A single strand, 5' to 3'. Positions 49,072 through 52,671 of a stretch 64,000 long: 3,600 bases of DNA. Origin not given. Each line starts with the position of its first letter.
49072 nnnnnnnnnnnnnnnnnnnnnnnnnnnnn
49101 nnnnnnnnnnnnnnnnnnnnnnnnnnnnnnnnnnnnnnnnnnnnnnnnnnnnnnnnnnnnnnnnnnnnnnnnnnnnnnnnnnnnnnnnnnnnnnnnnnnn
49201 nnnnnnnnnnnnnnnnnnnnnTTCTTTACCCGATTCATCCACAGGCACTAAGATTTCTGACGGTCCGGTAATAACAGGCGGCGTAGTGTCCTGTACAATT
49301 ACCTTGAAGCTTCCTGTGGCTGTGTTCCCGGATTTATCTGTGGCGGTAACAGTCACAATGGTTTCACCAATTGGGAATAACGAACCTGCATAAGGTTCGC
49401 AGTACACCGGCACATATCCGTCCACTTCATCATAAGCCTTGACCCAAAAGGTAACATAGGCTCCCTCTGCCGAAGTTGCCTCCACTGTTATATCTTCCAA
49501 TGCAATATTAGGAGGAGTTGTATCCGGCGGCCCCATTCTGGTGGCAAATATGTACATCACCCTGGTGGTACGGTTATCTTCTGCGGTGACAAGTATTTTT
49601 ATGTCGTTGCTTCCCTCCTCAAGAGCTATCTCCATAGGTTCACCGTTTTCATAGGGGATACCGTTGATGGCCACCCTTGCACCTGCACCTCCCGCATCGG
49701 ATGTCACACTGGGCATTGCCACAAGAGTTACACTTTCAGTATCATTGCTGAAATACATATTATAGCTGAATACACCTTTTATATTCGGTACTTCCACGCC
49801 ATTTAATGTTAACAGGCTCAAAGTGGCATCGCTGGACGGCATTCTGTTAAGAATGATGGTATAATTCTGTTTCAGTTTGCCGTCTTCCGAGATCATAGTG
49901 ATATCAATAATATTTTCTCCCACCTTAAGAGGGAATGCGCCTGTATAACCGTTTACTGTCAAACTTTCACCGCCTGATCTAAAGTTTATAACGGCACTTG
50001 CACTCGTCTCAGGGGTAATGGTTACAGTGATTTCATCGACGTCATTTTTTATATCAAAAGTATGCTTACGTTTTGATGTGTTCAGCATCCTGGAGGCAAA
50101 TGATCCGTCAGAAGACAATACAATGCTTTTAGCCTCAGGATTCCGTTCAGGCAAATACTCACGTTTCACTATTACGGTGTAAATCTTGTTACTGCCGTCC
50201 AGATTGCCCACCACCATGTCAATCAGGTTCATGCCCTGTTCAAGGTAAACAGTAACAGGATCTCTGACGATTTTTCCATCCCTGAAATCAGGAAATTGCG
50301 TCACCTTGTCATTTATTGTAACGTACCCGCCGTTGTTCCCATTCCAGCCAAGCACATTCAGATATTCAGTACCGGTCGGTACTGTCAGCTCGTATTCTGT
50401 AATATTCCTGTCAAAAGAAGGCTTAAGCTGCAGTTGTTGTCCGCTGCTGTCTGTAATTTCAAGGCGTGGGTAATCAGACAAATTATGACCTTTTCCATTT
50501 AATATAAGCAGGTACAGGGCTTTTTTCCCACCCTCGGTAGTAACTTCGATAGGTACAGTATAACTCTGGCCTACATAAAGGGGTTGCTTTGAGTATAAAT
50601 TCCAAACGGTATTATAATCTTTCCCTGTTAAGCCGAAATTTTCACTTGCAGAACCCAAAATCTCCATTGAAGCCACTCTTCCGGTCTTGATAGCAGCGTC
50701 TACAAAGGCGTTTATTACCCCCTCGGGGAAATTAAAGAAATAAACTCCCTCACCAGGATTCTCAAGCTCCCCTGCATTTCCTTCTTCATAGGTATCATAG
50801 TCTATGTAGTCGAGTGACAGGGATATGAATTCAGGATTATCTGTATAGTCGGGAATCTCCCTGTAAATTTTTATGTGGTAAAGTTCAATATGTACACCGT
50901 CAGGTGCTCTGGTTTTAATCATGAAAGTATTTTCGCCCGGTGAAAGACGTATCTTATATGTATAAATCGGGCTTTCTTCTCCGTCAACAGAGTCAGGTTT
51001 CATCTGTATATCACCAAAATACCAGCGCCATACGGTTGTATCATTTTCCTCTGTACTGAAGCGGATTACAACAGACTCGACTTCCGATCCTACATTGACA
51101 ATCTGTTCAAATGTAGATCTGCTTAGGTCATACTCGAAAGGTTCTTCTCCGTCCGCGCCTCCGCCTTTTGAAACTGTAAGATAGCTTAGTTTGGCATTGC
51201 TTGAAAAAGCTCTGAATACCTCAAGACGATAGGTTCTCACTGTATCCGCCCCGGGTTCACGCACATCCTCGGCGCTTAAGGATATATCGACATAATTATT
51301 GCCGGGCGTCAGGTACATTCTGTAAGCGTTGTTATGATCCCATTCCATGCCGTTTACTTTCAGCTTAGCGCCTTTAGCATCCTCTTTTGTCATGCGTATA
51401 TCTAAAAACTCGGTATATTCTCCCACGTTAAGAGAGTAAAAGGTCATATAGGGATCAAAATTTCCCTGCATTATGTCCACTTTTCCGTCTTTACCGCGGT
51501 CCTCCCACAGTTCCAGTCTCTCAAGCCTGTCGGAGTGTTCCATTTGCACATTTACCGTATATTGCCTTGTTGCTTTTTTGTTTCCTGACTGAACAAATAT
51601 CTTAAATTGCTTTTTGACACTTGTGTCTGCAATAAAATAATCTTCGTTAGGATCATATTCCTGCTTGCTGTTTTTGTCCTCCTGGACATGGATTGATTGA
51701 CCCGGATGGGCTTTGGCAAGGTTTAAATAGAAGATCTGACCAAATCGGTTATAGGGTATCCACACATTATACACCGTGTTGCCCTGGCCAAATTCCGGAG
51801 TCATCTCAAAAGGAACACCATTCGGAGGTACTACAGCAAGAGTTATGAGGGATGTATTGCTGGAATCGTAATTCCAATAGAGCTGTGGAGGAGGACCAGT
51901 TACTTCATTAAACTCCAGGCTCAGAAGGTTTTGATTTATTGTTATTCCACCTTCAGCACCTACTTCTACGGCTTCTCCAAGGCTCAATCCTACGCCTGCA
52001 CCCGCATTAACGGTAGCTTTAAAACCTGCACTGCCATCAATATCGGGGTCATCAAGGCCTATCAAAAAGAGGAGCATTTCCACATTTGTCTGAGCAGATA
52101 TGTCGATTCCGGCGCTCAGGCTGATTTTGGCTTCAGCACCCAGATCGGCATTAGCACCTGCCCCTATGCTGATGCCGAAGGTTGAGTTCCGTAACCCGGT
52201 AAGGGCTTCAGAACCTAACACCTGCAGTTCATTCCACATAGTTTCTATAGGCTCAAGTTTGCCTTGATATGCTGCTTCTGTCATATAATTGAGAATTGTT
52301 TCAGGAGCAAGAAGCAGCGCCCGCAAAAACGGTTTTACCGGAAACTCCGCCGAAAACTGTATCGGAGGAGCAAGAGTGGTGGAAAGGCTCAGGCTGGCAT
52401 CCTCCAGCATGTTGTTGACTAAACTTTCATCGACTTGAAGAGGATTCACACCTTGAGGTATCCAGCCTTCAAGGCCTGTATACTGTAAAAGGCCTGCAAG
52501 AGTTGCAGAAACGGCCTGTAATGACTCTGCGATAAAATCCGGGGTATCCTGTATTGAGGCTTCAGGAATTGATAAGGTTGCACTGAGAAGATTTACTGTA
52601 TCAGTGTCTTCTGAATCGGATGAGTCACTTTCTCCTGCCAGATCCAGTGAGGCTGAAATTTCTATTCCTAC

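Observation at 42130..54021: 3963-aa mosaic SLH-anchored surface protein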

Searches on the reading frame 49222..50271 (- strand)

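Call 9: search_protein_families(library=pfam, proteins=[window:49222-50271:-], max_evalue=0.05)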
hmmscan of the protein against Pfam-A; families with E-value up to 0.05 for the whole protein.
window:49222-50271:- (350 aa): 3 families
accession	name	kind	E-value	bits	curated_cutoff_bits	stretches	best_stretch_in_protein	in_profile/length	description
PF12733.13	Cadherin-like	-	3.1e-26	92.1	24.2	2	166-237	14-80/89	Cadherin-like beta sandwich domain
PF02494.22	HYR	-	1.5e-09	38.5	21.7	1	250-326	2-81/81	HYR domain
PF09136.16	Glucodextran_B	-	2e-07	31.3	27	0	81-136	21-75/83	Glucodextranase, domain B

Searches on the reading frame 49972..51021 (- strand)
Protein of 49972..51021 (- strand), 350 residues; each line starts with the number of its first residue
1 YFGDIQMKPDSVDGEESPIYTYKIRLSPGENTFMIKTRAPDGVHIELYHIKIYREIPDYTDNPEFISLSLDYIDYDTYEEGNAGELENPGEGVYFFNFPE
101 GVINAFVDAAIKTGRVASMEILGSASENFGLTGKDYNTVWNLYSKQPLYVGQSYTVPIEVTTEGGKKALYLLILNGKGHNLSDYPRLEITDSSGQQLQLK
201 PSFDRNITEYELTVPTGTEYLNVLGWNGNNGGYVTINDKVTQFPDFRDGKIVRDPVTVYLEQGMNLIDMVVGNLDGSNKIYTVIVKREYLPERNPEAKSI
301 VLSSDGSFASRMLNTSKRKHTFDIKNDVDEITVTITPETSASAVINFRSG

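Call 9: search_protein_families(library=pfam, proteins=[window:49972-51021:-], max_evalue=0.05)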
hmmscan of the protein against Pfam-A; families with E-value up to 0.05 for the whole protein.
window:49972-51021:- (350 aa): 1 family
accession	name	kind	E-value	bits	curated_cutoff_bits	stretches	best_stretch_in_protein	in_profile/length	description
PF12733.13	Cadherin-like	-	5.3e-17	62.5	24.2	2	196-288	3-89/89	Cadherin-like beta sandwich domain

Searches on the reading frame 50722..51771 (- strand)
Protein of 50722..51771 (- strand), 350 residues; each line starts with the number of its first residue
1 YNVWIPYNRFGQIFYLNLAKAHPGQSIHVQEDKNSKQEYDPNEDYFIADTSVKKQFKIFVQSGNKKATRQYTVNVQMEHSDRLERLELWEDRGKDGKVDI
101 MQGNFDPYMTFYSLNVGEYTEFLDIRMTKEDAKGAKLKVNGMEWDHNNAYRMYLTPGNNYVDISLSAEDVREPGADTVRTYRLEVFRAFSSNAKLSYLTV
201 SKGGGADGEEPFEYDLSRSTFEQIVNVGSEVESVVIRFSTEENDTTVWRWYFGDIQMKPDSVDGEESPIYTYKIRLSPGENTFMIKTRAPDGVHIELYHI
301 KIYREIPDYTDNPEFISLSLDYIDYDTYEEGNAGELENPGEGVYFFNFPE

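Call 9: search_protein_families(library=pfam, proteins=[window:50722-51771:-], max_evalue=0.05)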
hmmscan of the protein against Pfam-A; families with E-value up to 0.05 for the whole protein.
window:50722-51771:- (350 aa): 3 families
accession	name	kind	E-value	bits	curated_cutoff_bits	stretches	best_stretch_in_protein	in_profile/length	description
PF12733.13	Cadherin-like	-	1.6e-20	73.8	24.2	2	104-187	10-88/89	Cadherin-like beta sandwich domain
PF19755.4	DUF6242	-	0.012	15.9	29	0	31-79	78-122/217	Domain of unknown function (DUF6242)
PF06694.16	Plant_NMP1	-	0.043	13.4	25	0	29-64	185-220/318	Plant nuclear matrix protein 1 (NMP1)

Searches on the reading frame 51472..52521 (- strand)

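Call 9: search_protein_families(library=pfam, proteins=[window:51472-52521:-], max_evalue=0.05)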
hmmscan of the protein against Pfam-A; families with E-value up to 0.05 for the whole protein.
window:51472-52521:- (350 aa): 1 family
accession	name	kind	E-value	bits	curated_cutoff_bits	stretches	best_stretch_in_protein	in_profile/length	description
PF06694.16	Plant_NMP1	-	0.05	13.2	25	0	279-314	185-220/318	Plant nuclear matrix protein 1 (NMP1)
